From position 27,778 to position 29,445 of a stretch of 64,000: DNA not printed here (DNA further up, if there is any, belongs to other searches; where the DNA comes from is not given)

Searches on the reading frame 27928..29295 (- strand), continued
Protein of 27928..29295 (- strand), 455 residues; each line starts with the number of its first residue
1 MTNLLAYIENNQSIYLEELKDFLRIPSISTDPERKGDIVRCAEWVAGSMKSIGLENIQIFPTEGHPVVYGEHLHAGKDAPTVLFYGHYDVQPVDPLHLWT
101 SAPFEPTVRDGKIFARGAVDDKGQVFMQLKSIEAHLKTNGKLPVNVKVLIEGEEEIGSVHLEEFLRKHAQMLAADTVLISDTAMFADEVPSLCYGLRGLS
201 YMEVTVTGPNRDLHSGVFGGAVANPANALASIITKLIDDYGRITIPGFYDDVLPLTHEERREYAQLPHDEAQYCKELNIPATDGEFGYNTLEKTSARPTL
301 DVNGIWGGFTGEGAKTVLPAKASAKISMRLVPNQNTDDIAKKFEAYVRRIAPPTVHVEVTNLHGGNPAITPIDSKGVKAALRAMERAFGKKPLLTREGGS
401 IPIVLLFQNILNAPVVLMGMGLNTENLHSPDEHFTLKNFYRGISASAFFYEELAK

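Call 42: find_homologous_proteins(query=window:27928-29295:-, max_evalue=1e-100)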
Query window:27928-29295:- (455 aa): 7997 proteins with E <= 1e-100 among 8000 candidates; the best 120 are listed.
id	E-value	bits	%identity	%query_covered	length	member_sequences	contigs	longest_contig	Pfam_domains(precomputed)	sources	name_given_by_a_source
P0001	8.4e-291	982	95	100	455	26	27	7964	PF01546.34,PF07687.20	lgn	-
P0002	2.3e-281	951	91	100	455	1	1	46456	PF01546.34,PF07687.20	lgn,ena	-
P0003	2.4e-279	945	90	100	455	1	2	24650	PF01546.34,PF07687.20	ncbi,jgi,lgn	ncbi:MAG: dipeptidase [Candidatus Kapaibacteriota bacterium]|jgi:acetylornithine deacetylase/succiny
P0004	5.5e-277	937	89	100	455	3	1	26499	PF01546.34,PF07687.20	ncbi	-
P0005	6.8e-272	920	88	100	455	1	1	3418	PF01546.34,PF07687.20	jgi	jgi:acetylornithine deacetylase/succinyl-diaminopimelate desuccinylase-like protein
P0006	4.6e-270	914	86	100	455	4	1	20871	PF01546.34,PF07687.20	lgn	-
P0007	4.7e-270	914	87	100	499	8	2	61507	PF01546.34,PF07687.20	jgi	jgi:acetylornithine deacetylase/succinyl-diaminopimelate desuccinylase-like protein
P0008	2.5e-268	908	87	100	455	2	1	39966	PF01546.34,PF07687.20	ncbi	-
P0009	9.5e-267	903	86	100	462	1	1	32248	PF01546.34,PF07687.20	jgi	jgi:acetylornithine deacetylase/succinyl-diaminopimelate desuccinylase-like protein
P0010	1.5e-261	886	84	100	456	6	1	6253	PF01546.34,PF07687.20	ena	-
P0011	1.9e-261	886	84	100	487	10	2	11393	PF01546.34,PF07687.20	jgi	jgi:acetylornithine deacetylase/succinyl-diaminopimelate desuccinylase-like protein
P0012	2.0e-244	830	78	100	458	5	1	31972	PF01546.34,PF07687.20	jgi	-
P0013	2.0e-243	826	78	100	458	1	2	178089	PF01546.34,PF07687.20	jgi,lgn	jgi:acetylornithine deacetylase/succinyl-diaminopimelate desuccinylase-like protein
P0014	2.7e-241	819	78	100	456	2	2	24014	PF01546.34,PF07687.20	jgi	jgi:acetylornithine deacetylase/succinyl-diaminopimelate desuccinylase-like protein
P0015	4.0e-240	815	78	99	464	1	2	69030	PF01546.34,PF07687.20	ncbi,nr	ncbi:MAG: dipeptidase [Bacteroidota bacterium]|nr:dipeptidase [Candidatus Kapabacteria bacterium] MD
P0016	5.3e-240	815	77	100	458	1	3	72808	PF01546.34,PF07687.20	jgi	jgi:acetylornithine deacetylase/succinyl-diaminopimelate desuccinylase-like protein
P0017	1.6e-238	810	77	100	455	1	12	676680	PF01546.34,PF07687.20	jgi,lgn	jgi:acetylornithine deacetylase/succinyl-diaminopimelate desuccinylase-like protein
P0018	1.5e-233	794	75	100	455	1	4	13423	PF01546.34,PF07687.20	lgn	-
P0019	1.9e-227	774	72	100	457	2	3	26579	PF01546.34,PF07687.20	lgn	-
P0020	6.8e-220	749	79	89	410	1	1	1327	PF01546.34,PF07687.20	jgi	jgi:acetylornithine deacetylase/succinyl-diaminopimelate desuccinylase-like protein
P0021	8.9e-220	748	57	98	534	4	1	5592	PF01546.34,PF07687.20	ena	-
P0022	2.4e-213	727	70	99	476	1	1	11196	PF01546.34,PF07687.20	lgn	-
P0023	1.2e-212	725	70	100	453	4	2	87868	PF01546.34,PF07687.20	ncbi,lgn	-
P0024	4.3e-212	723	70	99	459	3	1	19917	PF01546.34,PF07687.20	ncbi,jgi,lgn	jgi:acetylornithine deacetylase/succinyl-diaminopimelate desuccinylase-like protein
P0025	4.6e-210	716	69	100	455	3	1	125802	PF01546.34,PF07687.20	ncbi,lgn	-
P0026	1.7e-209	714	68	100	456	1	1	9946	PF01546.34,PF07687.20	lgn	-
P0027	2.3e-209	714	68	100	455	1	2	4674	PF01546.34,PF07687.20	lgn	-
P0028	2.7e-208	711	69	98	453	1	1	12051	PF01546.34,PF07687.20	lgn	-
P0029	1.5e-206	705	67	98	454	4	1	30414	PF01546.34,PF07687.20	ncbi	-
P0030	1.8e-205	701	68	100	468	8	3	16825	PF01546.34,PF07687.20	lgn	-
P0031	2.8e-204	697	67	99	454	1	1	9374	PF01546.34,PF07687.20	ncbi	-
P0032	4.5e-204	697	66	98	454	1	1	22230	PF01546.34,PF07687.20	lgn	-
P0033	6.7e-204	696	66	100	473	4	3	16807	PF01546.34,PF07687.20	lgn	-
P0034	1.1e-202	692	67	100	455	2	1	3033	PF01546.34,PF07687.20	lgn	-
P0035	8.6e-202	689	66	98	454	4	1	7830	PF01546.34,PF07687.20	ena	-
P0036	9.5e-202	689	66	100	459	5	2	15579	PF01546.34,PF07687.20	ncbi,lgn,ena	-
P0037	2.2e-201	688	66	100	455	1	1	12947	PF01546.34,PF07687.20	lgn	-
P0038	4.0e-201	687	66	98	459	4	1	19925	PF01546.34,PF07687.20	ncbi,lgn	ncbi:MAG: dipeptidase [Bacteroidota bacterium]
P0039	7.4e-201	686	66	98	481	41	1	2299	PF01546.34,PF07687.20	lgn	-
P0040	6.1e-200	683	65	100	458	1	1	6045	PF01546.34,PF07687.20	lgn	-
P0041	8.4e-200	683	66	100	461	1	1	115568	PF01546.34,PF07687.20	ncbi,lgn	-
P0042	8.7e-200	682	67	100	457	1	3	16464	PF01546.34,PF07687.20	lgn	-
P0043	1.5e-199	682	65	100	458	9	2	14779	PF01546.34,PF07687.20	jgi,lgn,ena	-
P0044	1.9e-199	681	66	100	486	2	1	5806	PF01546.34,PF07687.20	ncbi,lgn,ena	-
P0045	2.8e-199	681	65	100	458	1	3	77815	PF01546.34,PF07687.20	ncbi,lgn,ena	-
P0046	1.1e-198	679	66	100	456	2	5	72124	PF01546.34,PF07687.20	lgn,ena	-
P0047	1.5e-198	678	67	100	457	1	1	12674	PF01546.34,PF07687.20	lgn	-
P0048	8.2e-198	676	65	100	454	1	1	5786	PF01546.34,PF07687.20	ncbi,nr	ncbi:MAG: dipeptidase [Bacteroidota bacterium]|nr:dipeptidase [Bacteroidota bacterium]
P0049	1.9e-197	675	66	100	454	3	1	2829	PF01546.34,PF07687.20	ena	-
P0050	2.9e-197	674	65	100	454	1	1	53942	PF01546.34,PF07687.20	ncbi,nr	ncbi:MAG: dipeptidase [Bacteroidota bacterium]|nr:dipeptidase [Bacteroidota bacterium]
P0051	8.4e-197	673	64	100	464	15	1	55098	PF01546.34,PF07687.20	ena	-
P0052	3.1e-196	671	66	100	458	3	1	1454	PF01546.34,PF07687.20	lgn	-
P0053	7.2e-196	670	64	100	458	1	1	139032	PF01546.34,PF07687.20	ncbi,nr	ncbi:MAG: dipeptidase [Ignavibacteria bacterium]|nr:dipeptidase [Ignavibacteria bacterium]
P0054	1.5e-195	668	64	100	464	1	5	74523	PF01546.34,PF07687.20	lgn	-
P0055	3.6e-195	667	65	100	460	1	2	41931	PF01546.34,PF07687.20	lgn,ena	-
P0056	5.0e-195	667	64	100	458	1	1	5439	PF01546.34,PF07687.20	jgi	-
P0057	8.3e-195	666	65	100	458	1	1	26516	PF01546.34,PF07687.20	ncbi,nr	ncbi:MAG: dipeptidase [Ignavibacteriae bacterium]|nr:dipeptidase [Ignavibacteriota bacterium]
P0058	9.9e-195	666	64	100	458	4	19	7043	PF01546.34,PF07687.20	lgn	-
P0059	9.9e-195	666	66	100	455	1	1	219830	PF01546.34,PF07687.20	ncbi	-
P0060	1.3e-194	665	62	100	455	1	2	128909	PF01546.34,PF07687.20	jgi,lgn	jgi:acetylornithine deacetylase/succinyl-diaminopimelate desuccinylase-like protein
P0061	1.6e-194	665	65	100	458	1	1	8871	PF01546.34,PF07687.20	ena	-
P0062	2.0e-194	665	65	100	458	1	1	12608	PF01546.34,PF07687.20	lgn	-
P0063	2.4e-194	665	63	100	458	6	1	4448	PF01546.34,PF07687.20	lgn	-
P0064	2.6e-194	664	64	100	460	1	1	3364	PF01546.34,PF07687.20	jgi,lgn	-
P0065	6.6e-194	663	64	100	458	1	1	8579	PF01546.34,PF07687.20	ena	-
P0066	1.1e-193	662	64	100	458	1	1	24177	PF01546.34,PF07687.20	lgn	-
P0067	1.8e-193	662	64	100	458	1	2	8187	PF01546.34,PF07687.20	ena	-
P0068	1.8e-193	662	64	100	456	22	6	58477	PF01546.34,PF07687.20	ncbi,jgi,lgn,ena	-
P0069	1.9e-193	662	64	100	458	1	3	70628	PF01546.34,PF07687.20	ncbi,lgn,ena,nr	ncbi:MAG TPA: dipeptidase [Ignavibacteria bacterium]|nr:dipeptidase [Ignavibacteria bacterium] HMR39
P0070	2.9e-193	661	64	100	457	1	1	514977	PF01546.34,PF07687.20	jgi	jgi:acetylornithine deacetylase/succinyl-diaminopimelate desuccinylase-like protein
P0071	3.3e-193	661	64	100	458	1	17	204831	PF01546.34,PF07687.20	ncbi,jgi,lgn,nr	ncbi:MAG: Succinyl-diaminopimelate desuccinylase [Ignavibacteria bacterium]|nr:Succinyl-diaminopimel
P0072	3.3e-193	661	64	100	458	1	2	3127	PF01546.34,PF07687.20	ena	-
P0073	4.6e-193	660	65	100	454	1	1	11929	PF01546.34,PF07687.20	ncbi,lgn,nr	ncbi:MAG: dipeptidase [Candidatus Kapabacteria bacterium]|nr:dipeptidase [Candidatus Kapabacteria ba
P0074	6.4e-193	660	64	100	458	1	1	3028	PF01546.34,PF07687.20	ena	-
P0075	8.5e-193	659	64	100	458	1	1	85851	PF01546.34,PF07687.20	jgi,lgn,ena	-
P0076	1.1e-192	659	65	100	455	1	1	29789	PF01546.34,PF07687.20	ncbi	-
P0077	1.5e-192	659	64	100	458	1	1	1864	PF01546.34,PF07687.20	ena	-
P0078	1.5e-192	659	66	100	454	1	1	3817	PF01546.34,PF07687.20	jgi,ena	-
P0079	1.6e-192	659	64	100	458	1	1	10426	PF01546.34,PF07687.20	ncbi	-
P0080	1.8e-192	658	63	100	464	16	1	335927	PF01546.34,PF07687.20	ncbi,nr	ncbi:MAG: dipeptidase [Ignavibacteria bacterium]|nr:dipeptidase [Ignavibacteria bacterium]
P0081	3.0e-192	658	62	100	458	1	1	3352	PF01546.34,PF07687.20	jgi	jgi:acetylornithine deacetylase/succinyl-diaminopimelate desuccinylase-like protein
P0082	3.1e-192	658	65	100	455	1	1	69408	PF01546.34,PF07687.20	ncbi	-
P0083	6.7e-192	656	64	100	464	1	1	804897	PF01546.34,PF07687.20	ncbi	-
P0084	8.2e-192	656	63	100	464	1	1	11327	PF01546.34,PF07687.20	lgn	-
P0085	9.2e-192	656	60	100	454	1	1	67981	PF01546.34,PF07687.20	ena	-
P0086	9.7e-192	656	63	100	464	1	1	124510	PF01546.34,PF07687.20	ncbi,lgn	-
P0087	1.1e-191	656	65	100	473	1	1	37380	PF01546.34,PF07687.20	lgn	-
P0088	1.2e-191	656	62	100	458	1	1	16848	PF01546.34,PF07687.20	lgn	-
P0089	1.8e-191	655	61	100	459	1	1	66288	PF01546.34,PF07687.20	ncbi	ncbi:MAG: dipeptidase [bacterium]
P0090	2.2e-191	655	64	100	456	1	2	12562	PF01546.34,PF07687.20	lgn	-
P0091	2.2e-191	655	65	98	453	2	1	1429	PF01546.34,PF07687.20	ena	-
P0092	2.6e-191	655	62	100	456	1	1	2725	PF01546.34,PF07687.20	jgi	jgi:acetylornithine deacetylase/succinyl-diaminopimelate desuccinylase-like protein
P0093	3.2e-191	654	62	100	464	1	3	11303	PF01546.34,PF07687.20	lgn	-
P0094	4.3e-191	654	64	100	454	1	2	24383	PF01546.34,PF07687.20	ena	-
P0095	6.1e-191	653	64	100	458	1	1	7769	PF01546.34,PF07687.20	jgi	jgi:acetylornithine deacetylase/succinyl-diaminopimelate desuccinylase-like protein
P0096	6.1e-191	653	64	100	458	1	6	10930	PF01546.34,PF07687.20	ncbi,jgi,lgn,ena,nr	ncbi:MAG: dipeptidase [Ignavibacteria bacterium]|nr:dipeptidase [Ignavibacteria bacterium]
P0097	8.1e-191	653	63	100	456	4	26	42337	PF01546.34,PF07687.20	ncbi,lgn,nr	ncbi:MAG: dipeptidase [Bacteroidetes bacterium]|nr:dipeptidase [Bacteroidota bacterium]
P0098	1.1e-190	652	64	100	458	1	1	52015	PF01546.34,PF07687.20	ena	-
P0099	1.1e-190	652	64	100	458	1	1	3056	PF01546.34,PF07687.20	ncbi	-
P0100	1.2e-190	652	64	100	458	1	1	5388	PF01546.34,PF07687.20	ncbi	-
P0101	1.3e-190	652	62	100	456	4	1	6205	PF01546.34,PF07687.20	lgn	-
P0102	1.4e-190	652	63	100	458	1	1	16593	PF01546.34,PF07687.20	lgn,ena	-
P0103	1.5e-190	652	63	100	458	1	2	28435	PF01546.34,PF07687.20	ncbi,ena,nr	ncbi:MAG TPA: dipeptidase [Ignavibacteria bacterium]|nr:dipeptidase [Ignavibacteria bacterium]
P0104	1.5e-190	652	63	100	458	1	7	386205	PF01546.34,PF07687.20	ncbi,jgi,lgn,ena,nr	ncbi:MAG TPA: dipeptidase [Ignavibacteria bacterium]|nr:dipeptidase [Bacteroidota bacterium] HRI8568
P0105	2.3e-190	651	63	100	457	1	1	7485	PF01546.34,PF07687.20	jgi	jgi:acetylornithine deacetylase/succinyl-diaminopimelate desuccinylase-like protein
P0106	2.3e-190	651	64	100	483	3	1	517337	PF01546.34,PF07687.20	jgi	jgi:acetylornithine deacetylase/succinyl-diaminopimelate desuccinylase-like protein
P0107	2.6e-190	651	63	100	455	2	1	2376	PF01546.34,PF07687.20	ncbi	-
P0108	2.8e-190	651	63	99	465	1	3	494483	PF01546.34,PF07687.20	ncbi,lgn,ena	-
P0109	3.0e-190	651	64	100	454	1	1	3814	PF01546.34,PF07687.20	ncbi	-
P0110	3.2e-190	651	63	100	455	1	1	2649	PF01546.34,PF07687.20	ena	-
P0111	3.5e-190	651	62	100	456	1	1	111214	PF01546.34,PF07687.20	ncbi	-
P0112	3.7e-190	651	65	100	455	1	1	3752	PF01546.34,PF07687.20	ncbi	ncbi:MAG: dipeptidase [Ignavibacteriota bacterium]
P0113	3.9e-190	651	62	100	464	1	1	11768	PF01546.34,PF07687.20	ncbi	-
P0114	6.0e-190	650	64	99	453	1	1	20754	PF01546.34,PF07687.20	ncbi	-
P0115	6.1e-190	650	64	100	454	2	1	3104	PF01546.34,PF07687.20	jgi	jgi:acetylornithine deacetylase/succinyl-diaminopimelate desuccinylase-like protein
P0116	6.2e-190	650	61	99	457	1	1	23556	PF01546.34,PF07687.20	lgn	-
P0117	7.1e-190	650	62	99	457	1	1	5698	PF01546.34,PF07687.20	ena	-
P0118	9.0e-190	649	63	100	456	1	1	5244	PF01546.34,PF07687.20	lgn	-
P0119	9.4e-190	649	64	98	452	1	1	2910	PF01546.34,PF07687.20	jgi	jgi:acetylornithine deacetylase/succinyl-diaminopimelate desuccinylase-like protein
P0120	9.5e-190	649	61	100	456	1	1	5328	PF01546.34,PF07687.20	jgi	jgi:acetylornithine deacetylase/succinyl-diaminopimelate desuccinylase-like protein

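Call 43: find_encoding_contigs(protein=P0017, flank=10000, max_places=2)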
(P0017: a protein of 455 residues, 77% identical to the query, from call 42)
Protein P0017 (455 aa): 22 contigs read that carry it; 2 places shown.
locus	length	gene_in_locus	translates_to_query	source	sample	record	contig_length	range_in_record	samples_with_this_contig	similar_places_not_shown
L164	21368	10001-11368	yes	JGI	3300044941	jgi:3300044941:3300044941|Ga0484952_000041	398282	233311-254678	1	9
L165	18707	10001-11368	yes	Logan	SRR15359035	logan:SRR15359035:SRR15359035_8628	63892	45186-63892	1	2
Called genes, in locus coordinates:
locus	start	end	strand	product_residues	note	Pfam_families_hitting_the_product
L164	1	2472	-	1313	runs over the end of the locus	PF15780:ASH (faint), PF07610:DUF1573 (faint), PF22067:Cep192_D3 (faint), PF22073:Cep192_D4 (faint), PF22544:HYDIN_VesB_CFA65-like_Ig (faint)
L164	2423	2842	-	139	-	PF01035:DNA_binding_1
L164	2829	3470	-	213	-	PF01694:Rhomboid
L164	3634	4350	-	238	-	PF13489:Methyltransf_23, PF01209:Ubie_methyltran (weak), PF07021:MetW, PF13847:Methyltransf_31, PF08241:Methyltransf_11, PF08242:Methyltransf_12, PF13649:Methyltransf_25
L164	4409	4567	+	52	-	-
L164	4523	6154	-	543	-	PF13230:GATase_4, PF13522:GATase_6, PF13537:GATase_7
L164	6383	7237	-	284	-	PF02585:PIG-L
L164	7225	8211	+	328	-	PF00850:Hist_deacetyl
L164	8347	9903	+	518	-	PF00070:Pyr_redox (faint), PF00890:FAD_binding_2 (weak), PF01266:DAO, PF01593:Amino_oxidase, PF03486:HI0933_like (weak), PF07992:Pyr_redox_2 (weak), PF12831:FAD_oxidored (weak), PF13450:NAD_binding_8, +1 more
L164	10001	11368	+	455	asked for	PF01546:Peptidase_M20, PF07687:M20_dimer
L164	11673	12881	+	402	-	PF00202:Aminotran_3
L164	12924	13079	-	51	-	-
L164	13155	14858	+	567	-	PF00342:PGI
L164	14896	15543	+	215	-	PF27462:RecX_N, PF21982:RecX_HTH1 (weak), PF02631:RecX_HTH2, PF21981:RecX_HTH3 (weak)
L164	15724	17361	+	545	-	PF06418:CTP_synth_N, PF00117:GATase, PF07722:Peptidase_C26 (weak)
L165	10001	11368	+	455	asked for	PF01546:Peptidase_M20, PF07687:M20_dimer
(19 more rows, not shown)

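Call 44: find_encoding_contigs(protein=P0013, flank=10000, max_places=2)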
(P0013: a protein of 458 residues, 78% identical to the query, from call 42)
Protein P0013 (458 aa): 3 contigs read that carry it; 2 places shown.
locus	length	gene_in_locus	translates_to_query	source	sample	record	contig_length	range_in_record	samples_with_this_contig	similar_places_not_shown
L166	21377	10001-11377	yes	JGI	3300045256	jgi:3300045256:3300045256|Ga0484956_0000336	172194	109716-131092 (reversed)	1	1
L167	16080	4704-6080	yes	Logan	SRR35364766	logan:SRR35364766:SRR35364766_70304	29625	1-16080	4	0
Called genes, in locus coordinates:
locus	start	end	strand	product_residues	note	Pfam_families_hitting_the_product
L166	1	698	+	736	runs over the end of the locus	PF00672:HAMP, PF08448:PAS_4, PF00512:HisKA, PF02518:HATPase_c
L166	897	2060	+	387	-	PF20706:GT4-conflict, PF00534:Glycos_transf_1, PF13692:Glyco_trans_1_4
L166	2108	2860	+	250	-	PF05711:TylF, PF13578:Methyltransf_24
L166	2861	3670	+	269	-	PF13489:Methyltransf_23, PF13847:Methyltransf_31 (weak), PF08241:Methyltransf_11, PF08242:Methyltransf_12, PF13649:Methyltransf_25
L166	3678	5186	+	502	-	PF01943:Polysacc_synt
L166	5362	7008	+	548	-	PF13727:CoA_binding_3, PF02397:Bac_transf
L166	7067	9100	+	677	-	PF16586:DUF5060, PF13204:Apiosidase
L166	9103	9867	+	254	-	PF00535:Glycos_transf_2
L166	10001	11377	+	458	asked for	PF01546:Peptidase_M20, PF07687:M20_dimer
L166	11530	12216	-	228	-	PF08534:Redoxin, PF00578:AhpC-TSA, PF00085:Thioredoxin, PF13098:Thioredoxin_2, PF13905:Thioredoxin_8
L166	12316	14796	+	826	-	PF07676:PD40 (faint), PF02129:Peptidase_S15 (weak), PF00326:Peptidase_S9, PF01738:DLH (weak)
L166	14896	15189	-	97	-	PF02426:MIase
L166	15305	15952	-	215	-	PF00326:Peptidase_S9 (faint), PF02230:Abhydrolase_2 (weak), PF00561:Abhydrolase_1 (faint), PF01738:DLH (weak)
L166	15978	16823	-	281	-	PF19293:CdaA_N, PF02457:DAC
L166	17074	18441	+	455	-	PF00083:Sugar_tr, PF07690:MFS_1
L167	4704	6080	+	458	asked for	PF01546:Peptidase_M20, PF07687:M20_dimer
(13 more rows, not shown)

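Call 45: find_encoding_contigs(protein=P0007, flank=10000, max_places=2)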
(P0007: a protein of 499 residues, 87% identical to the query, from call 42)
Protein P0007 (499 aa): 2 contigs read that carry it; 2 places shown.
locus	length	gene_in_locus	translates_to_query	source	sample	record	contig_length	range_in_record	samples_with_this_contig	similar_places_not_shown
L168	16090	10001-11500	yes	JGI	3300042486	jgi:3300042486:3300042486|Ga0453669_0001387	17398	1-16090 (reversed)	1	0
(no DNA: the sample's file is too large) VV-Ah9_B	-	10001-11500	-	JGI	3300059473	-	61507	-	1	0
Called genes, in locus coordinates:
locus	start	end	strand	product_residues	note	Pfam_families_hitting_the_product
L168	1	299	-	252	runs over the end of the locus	-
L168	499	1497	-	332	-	PF01916:DS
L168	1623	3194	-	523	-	PF01425:Amidase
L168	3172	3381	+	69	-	-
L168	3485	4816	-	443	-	PF01512:Complex1_51K, PF10531:SLBB (weak), PF22461:SLBB_2, PF10589:NADH_4Fe-4S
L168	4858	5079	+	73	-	-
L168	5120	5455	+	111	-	-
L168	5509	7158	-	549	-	PF00890:FAD_binding_2, PF01266:DAO (faint), PF03486:HI0933_like (faint), PF13450:NAD_binding_8 (weak)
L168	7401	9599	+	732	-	PF07696:7TMR-DISMED2, PF07695:7TMR-DISM_7TM, PF00512:HisKA, PF02518:HATPase_c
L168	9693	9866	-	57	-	-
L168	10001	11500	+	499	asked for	PF01546:Peptidase_M20, PF07687:M20_dimer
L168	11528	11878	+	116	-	-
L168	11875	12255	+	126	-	-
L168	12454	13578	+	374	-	PF19572:PorV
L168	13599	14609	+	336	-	PF00106:adh_short (faint), PF01073:3Beta_HSD, PF01370:Epimerase, PF02719:Polysacc_synt_2, PF04321:RmlD_sub_bind, PF16363:GDP_Man_Dehyd, PF07993:NAD_binding_4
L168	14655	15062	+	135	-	PF01878:EVE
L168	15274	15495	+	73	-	-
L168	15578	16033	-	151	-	PF18962:Por_Secre_tail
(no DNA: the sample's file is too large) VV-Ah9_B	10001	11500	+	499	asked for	PF01546:Peptidase_M20, PF07687:M20_dimer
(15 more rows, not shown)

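Call 46: find_encoding_contigs(protein=P0002, flank=10000, max_places=2)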
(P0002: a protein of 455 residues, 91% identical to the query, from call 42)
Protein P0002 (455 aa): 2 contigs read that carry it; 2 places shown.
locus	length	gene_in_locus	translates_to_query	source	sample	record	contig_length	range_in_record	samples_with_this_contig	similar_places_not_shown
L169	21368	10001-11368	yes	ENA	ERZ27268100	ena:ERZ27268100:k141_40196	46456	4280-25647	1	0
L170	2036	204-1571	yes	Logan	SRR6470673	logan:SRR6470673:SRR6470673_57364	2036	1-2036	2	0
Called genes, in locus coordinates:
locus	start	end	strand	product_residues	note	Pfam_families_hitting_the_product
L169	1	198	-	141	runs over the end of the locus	PF01245:Ribosomal_L19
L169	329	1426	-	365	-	PF00676:E1_dh, PF13292:DXP_synthase_N (weak)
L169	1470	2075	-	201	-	PF05685:Uma2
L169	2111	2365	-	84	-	-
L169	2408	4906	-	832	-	PF00676:E1_dh, PF02779:Transket_pyr, PF02780:Transketolase_C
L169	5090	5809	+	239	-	PF00072:Response_reg, PF00196:GerE (weak)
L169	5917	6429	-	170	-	PF00886:Ribosomal_S16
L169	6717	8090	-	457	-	PF02881:SRP54_N, PF00448:SRP54, PF13401:AAA_22, PF02492:cobW (weak), PF13207:AAA_17 (weak), PF02978:SRP_SPB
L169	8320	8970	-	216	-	PF04264:YceI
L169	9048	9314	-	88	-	-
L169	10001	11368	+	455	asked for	PF01546:Peptidase_M20, PF07687:M20_dimer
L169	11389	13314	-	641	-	PF00672:HAMP, PF00015:MCPsignal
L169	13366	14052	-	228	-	PF00834:Ribul_P_3_epim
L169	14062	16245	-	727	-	-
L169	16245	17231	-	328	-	PF20030:bpMoxR, PF07726:AAA_3, PF07728:AAA_5, PF17863:AAA_lid_2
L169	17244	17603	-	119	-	PF01909:NTP_transf_2, PF18765:Polbeta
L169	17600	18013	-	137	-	PF08780:NTase_sub_bind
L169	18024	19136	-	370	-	PF00535:Glycos_transf_2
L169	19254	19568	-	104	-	-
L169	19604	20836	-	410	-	-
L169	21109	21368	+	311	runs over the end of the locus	PF12974:Phosphonate-bd, PF09084:NMT1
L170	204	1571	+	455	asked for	PF01546:Peptidase_M20, PF07687:M20_dimer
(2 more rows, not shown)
